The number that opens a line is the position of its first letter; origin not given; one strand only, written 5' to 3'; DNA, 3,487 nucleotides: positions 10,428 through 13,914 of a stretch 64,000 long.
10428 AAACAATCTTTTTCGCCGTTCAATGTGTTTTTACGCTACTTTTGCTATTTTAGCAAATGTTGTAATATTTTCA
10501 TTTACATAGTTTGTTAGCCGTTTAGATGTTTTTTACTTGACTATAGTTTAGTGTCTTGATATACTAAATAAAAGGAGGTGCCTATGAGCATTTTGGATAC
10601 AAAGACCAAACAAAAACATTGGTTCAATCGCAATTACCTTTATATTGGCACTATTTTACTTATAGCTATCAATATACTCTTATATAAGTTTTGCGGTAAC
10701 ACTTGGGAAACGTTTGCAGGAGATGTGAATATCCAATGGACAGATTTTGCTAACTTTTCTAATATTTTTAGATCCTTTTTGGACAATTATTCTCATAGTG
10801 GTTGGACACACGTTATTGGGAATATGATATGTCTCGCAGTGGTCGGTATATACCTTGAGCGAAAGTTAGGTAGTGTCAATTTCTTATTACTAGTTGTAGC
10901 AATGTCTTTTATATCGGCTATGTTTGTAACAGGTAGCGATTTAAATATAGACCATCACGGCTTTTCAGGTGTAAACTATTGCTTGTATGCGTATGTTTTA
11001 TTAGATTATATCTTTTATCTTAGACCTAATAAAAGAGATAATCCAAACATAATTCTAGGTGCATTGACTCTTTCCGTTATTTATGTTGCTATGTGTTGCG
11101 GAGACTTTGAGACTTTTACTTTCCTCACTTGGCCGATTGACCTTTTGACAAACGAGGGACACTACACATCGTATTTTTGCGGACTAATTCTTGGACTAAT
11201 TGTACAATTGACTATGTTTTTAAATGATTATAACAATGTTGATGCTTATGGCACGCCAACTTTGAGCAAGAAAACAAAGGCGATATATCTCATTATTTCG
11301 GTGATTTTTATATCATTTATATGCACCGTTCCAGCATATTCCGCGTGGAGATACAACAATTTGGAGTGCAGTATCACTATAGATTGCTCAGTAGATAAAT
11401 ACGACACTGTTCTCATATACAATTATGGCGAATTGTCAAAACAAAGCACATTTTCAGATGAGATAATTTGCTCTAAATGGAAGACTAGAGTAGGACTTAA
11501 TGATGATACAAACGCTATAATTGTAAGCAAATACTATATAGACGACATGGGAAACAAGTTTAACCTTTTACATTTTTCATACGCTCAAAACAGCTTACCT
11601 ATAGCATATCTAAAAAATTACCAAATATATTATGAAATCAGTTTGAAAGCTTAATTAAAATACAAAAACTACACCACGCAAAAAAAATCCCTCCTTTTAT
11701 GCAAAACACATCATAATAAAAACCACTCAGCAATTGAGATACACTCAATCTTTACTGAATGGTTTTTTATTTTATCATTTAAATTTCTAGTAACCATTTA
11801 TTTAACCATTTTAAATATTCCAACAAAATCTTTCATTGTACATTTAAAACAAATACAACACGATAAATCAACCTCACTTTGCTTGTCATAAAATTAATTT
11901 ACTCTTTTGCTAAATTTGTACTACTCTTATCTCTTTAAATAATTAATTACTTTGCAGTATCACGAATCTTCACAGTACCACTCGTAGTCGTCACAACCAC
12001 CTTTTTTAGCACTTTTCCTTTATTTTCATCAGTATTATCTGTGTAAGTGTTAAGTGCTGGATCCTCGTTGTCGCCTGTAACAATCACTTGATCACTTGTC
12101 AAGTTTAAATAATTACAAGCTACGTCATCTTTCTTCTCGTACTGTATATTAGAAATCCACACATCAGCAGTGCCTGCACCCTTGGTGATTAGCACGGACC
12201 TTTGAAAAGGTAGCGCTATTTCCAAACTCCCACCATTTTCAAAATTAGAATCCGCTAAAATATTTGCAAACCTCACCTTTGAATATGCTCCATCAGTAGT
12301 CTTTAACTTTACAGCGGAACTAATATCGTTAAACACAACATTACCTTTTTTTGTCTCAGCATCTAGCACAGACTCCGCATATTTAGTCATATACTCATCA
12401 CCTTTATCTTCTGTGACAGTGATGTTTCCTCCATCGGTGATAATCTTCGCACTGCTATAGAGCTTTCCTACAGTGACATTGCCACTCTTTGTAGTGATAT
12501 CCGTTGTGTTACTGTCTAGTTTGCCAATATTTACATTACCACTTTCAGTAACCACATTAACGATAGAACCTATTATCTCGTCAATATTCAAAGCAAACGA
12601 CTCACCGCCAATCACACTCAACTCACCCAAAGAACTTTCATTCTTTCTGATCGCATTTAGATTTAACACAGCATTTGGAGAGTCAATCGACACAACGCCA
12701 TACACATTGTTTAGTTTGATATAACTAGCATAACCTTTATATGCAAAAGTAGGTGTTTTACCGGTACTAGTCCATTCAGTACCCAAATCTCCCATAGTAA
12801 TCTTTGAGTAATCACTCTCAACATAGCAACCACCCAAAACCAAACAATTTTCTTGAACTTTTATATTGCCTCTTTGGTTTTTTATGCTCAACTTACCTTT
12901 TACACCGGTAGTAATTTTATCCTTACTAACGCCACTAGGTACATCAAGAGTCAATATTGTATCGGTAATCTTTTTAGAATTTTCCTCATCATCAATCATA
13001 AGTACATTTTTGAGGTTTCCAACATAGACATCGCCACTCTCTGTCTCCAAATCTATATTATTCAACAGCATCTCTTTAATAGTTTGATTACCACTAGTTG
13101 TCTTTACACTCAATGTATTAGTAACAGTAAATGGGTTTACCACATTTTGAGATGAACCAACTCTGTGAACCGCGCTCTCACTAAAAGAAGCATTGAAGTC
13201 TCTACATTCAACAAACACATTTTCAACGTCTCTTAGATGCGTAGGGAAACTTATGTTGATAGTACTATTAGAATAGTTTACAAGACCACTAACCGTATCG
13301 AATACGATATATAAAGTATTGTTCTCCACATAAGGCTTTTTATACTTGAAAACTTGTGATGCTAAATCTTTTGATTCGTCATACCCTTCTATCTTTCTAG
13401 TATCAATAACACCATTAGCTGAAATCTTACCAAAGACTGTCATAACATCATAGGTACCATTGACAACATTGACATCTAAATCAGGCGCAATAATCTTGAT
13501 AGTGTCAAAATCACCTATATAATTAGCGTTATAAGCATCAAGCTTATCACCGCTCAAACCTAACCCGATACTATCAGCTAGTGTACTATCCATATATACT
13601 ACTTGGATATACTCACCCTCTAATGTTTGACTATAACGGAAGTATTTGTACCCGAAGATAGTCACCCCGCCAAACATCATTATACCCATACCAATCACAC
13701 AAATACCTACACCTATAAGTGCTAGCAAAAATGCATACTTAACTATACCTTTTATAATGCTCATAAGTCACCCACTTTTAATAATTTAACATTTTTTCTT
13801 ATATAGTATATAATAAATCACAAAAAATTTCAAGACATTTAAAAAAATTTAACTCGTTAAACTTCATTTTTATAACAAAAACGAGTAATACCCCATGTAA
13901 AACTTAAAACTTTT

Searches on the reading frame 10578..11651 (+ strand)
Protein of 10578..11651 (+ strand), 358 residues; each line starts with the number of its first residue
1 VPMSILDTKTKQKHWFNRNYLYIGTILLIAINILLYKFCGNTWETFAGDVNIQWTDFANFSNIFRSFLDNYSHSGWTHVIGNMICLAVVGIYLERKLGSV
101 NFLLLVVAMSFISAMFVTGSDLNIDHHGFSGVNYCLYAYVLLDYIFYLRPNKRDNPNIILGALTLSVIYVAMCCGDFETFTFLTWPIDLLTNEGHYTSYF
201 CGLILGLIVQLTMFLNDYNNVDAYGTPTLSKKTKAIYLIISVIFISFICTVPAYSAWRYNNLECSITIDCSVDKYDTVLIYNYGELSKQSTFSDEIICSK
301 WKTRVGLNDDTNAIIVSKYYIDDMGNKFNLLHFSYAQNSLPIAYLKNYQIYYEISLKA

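Call 73: search_protein_families(library=pfam, proteins=[window:10578-11651:+], max_evalue=0.00001)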
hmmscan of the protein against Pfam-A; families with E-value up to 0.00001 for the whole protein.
window:10578-11651:+ (358 aa): 1 family
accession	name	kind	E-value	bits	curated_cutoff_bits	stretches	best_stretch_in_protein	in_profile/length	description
PF01694.28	Rhomboid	-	2.3e-12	47.8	22.6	1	65-210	6-137/143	Rhomboid domain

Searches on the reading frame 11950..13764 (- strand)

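Call 73: search_protein_families(library=pfam, proteins=[window:11950-13764:-], max_evalue=0.00001)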
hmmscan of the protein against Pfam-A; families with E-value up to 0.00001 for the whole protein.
window:11950-13764:- (605 aa): 1 family
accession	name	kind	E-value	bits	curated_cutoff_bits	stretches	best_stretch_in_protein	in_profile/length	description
PF13349.12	DUF4097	-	2.7e-09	37.2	22.9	0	157-251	59-134/247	Toastrack DUF4097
